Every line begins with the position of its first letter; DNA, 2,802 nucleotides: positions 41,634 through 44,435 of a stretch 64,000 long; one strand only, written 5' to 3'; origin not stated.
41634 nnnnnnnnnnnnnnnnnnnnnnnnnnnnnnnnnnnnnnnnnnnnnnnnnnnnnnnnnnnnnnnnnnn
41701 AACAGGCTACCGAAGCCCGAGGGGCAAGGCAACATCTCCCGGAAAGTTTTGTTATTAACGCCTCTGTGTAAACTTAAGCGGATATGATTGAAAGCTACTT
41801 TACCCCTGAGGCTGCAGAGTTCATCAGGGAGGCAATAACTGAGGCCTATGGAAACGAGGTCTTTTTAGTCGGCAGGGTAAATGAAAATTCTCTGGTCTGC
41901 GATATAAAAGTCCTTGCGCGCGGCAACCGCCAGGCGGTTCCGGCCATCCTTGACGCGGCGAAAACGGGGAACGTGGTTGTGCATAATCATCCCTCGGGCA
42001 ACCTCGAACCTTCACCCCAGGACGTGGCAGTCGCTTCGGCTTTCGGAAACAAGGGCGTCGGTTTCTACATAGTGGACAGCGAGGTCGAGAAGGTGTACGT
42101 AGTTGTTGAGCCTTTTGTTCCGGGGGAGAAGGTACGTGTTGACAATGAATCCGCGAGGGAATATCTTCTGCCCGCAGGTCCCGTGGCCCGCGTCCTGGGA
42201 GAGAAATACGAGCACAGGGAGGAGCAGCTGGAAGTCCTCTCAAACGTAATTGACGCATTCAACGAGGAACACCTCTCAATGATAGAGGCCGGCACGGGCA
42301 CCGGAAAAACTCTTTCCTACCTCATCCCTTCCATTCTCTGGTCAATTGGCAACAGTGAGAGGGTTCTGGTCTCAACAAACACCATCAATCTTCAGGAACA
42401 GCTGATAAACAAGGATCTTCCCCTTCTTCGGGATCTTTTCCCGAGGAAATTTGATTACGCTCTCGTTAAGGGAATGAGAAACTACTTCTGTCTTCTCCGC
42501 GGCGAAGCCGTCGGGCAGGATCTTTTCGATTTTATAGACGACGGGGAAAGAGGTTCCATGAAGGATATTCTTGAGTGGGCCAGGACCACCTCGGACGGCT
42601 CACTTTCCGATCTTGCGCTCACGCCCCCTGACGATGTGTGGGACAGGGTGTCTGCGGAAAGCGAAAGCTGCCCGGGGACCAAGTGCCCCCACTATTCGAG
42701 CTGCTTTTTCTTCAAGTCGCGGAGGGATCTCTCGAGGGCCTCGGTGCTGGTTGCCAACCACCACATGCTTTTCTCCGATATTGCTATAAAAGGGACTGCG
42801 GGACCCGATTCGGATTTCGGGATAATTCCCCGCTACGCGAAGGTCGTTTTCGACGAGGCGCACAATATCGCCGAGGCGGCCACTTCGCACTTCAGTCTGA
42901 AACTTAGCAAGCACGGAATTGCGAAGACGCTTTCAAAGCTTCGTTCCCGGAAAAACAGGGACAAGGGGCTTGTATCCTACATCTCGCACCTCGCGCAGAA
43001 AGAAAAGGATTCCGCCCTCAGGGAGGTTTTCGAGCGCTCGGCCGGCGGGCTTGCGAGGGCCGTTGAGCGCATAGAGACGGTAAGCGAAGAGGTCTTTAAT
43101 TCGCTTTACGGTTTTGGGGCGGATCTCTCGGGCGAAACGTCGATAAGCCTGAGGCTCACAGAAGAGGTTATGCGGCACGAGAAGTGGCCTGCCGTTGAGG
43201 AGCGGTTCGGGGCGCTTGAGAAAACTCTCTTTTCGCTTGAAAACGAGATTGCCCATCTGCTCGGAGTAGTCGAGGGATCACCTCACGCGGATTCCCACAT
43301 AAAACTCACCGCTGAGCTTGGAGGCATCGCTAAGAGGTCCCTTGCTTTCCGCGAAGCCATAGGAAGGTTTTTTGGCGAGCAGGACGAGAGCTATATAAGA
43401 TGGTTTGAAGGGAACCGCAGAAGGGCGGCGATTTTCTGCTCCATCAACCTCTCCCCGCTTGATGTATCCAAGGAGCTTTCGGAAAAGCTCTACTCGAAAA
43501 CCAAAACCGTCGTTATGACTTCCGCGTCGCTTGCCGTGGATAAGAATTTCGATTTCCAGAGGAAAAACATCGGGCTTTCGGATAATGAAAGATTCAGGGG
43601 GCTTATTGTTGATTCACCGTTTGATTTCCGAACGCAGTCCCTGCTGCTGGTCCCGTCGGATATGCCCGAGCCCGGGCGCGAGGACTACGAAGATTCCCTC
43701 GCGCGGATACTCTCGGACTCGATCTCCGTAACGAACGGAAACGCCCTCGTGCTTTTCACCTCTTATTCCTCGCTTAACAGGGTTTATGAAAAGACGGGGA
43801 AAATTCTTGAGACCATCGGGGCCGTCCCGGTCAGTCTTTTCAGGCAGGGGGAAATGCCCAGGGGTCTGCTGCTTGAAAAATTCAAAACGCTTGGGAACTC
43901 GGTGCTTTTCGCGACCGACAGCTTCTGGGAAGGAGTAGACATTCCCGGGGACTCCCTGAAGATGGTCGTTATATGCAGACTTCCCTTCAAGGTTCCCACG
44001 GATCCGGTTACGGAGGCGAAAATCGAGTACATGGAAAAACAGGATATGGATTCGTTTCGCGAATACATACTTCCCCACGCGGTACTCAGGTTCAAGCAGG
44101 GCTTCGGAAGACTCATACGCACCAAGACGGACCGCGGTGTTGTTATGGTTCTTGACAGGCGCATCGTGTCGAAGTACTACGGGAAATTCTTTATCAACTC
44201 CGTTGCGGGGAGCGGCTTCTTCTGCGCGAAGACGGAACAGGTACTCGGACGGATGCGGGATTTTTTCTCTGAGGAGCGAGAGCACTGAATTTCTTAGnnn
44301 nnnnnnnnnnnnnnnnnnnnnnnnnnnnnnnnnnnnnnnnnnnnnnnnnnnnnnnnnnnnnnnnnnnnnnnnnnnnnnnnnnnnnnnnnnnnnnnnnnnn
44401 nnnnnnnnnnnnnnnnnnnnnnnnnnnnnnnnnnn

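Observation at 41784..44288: Unusual fusion of a RadC-like JAB/MPN domain (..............) to the N-terminus of a DinG-family helicase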

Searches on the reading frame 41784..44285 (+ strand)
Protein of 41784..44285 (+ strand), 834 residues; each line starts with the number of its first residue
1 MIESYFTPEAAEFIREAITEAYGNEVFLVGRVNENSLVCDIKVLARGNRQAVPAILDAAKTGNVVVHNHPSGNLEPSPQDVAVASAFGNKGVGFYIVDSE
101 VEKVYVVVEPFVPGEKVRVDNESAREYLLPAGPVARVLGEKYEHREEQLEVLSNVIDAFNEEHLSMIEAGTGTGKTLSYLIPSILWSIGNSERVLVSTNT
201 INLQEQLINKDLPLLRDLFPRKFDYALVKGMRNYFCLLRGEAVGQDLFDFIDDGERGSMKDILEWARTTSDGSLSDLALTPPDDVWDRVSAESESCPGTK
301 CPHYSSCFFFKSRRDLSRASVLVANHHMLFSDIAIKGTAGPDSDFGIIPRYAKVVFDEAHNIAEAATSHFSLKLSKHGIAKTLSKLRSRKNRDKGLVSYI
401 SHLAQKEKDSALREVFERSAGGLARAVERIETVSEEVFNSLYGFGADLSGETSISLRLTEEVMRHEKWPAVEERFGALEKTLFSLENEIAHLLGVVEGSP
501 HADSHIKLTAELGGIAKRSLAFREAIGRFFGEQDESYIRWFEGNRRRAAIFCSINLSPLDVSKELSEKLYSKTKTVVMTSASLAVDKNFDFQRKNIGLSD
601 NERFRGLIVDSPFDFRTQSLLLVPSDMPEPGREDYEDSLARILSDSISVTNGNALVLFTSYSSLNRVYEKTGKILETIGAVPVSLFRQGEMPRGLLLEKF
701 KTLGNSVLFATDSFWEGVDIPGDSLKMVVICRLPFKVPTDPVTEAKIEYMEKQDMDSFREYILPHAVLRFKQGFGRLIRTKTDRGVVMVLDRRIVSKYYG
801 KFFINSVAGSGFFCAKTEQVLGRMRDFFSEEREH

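Call 3: search_protein_families(library=pfam, proteins=[window:41784-44285:+], max_evalue=1)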
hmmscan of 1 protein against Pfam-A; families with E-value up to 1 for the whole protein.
window:41784-44285:+ (834 aa): 6 families
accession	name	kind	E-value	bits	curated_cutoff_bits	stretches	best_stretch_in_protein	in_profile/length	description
PF13307.12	Helicase_C_2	-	2.1e-46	158.5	25.3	1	645-807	3-167/170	Helicase C-terminal domain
PF04851.21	ResIII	-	1.3e-07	32.1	22.5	1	142-210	2-72/164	Type III restriction enzyme, res subunit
PF00270.35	DEAD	-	1.4e-07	31.9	26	1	154-209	6-63/167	DEAD/DEAH box helicase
PF04002.20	RadC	-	1.2e-06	28.8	22.1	1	10-86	7-90/121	RadC-like JAB domain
PF06733.21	DEAD_2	-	1.8e-05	24.9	21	1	304-377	103-170/172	DEAD_2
PF00271.37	Helicase_C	-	0.0087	16.7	23.5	1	651-737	15-96/110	Helicase conserved C-terminal domain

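Call 4: search_protein_families(library=ncbifam, proteins=[window:41784-44285:+], max_evalue=1)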
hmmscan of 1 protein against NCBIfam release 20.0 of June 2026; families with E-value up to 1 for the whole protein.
window:41784-44285:+ (834 aa): 13 families
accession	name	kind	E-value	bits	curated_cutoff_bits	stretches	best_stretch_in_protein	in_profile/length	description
NF053712.1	repair_DEAH_YoaA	equivalog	9.6e-163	543.2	680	1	128-807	4-613/630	DNA repair helicase YoaA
NF005981.0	PRK08074.1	equivalog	1.1e-148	496.9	789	1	138-828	252-929/931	ATP-dependent DNA helicase DinG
NF008729.0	PRK11747.1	equivalog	1.3e-120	404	598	1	141-806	23-693/703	ATP-dependent DNA helicase DinG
TIGR01407.1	dinG_rel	hypoth_equivalog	4.7e-101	339.5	547.7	1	142-808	244-868/889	putative DnaQ family exonuclease/DinG family helicase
NF005569.0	PRK07246.1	equivalog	3.3e-42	144.8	794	2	522-810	526-800/820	bifunctional DnaQ family exonuclease/ATP-dependent helicase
TIGR03117.2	cas_csf4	equivalog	8.8e-29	100.2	400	3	142-235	127-219/800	type IV CRISPR-associated DEAD/DEAH-box helicase Csf4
TIGR00604.1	rad3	subfamily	1.1e-19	70.6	246.95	2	637-796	509-678/706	DNA repair helicase (rad3)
NF000642.1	PRK00024.1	equivalog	4.8e-05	23.1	180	1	54-85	148-179/212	RadC family protein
TIGR00608.1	radc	subfamily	0.0009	19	133.85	1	39-85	131-185/218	RadC family protein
NF050090.1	AlifAldimDhtsOxdA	equivalog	0.014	14.7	600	1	430-501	134-201/349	aliphatic aldoxime dehydratase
NF008394.0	PRK11192.1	equivalog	0.039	12.8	507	1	162-209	40-93/441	ATP-dependent RNA helicase SrmB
NF041067.1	DpdJ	equivalog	0.053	11.1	800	1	148-186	154-194/1482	protein DpdJ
TIGR04121.1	DEXH_lig_assoc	equivalog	0.056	11.1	850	1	154-186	20-52/804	ligase-associated DNA damage response DEXH box helicase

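Call 7: search_solved_structures(query=window:41784-44285:+, max_evalue=0.01, show_alignments=0)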
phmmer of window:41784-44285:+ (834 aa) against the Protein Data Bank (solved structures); distinct sequences matched with E-value up to 0.01: 17.
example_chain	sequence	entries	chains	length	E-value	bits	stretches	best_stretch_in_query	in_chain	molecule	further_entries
6fwr_A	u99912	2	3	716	2e-47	165.2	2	161-368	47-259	ATP-dependent DNA helicase DinG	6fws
8zef_A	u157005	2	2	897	2.9e-46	161.3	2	561-806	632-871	3'-5' exonuclease DinG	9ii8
9p55_A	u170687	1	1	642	9.6e-16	60.4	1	636-794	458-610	ATP-dependent DNA helicase XPD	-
4a15_A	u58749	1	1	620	1.9e-15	59.4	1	636-794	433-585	ATP-DEPENDENT DNA HELICASE TA0057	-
2vsf_A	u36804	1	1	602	2.7e-13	52.3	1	636-794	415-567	DNA REPAIR HELICASE RAD3 RELATED PROTEIN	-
9kqh_A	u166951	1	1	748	3e-13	52.1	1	569-805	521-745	DNA 5'-3' helicase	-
5h8w_A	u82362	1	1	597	2.4e-12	49.1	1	636-794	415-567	ATP-dependent DNA helicase Ta0057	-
8s35_M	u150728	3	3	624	6.7e-11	44.3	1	149-241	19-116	DEAD/DEAH box helicase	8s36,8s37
5fmf_Y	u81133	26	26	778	2.7e-07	32.4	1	709-797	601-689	DNA REPAIR HELICASE RAD3 | General transcription and DNA repair factor IIH helicase subunit XPD | General transcription and DNA repair factor IIH helicase subun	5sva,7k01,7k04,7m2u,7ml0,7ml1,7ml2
5oqj_0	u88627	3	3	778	3.7e-07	32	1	709-797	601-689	DNA repair helicase RAD3 | General transcription and DNA repair factor IIH helicase subunit XPD | General transcription and DNA repair factor IIH helicase subun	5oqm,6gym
8ebt_B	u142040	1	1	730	9.8e-07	30.6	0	654-795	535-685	General transcription and DNA repair factor IIH helicase subunit XPD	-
29vf_1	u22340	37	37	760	1.1e-06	30.4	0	654-795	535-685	TFIIH basal transcription factor complex helicase XPD subunit | General transcription and DNA repair factor IIH helicase subunit XPD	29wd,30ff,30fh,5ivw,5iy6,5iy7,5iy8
8ebs_B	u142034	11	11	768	1.1e-06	30.3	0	654-795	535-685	General transcription and DNA repair factor IIH helicase subunit XPD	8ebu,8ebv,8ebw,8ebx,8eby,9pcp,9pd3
28jm_B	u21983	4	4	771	1.2e-06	30.3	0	654-795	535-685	TFIIH basal transcription factor complex helicase XPD subunit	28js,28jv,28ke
6nmi_B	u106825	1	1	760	2.6e-06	29.2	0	654-795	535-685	General transcription and DNA repair factor IIH helicase subunit XPD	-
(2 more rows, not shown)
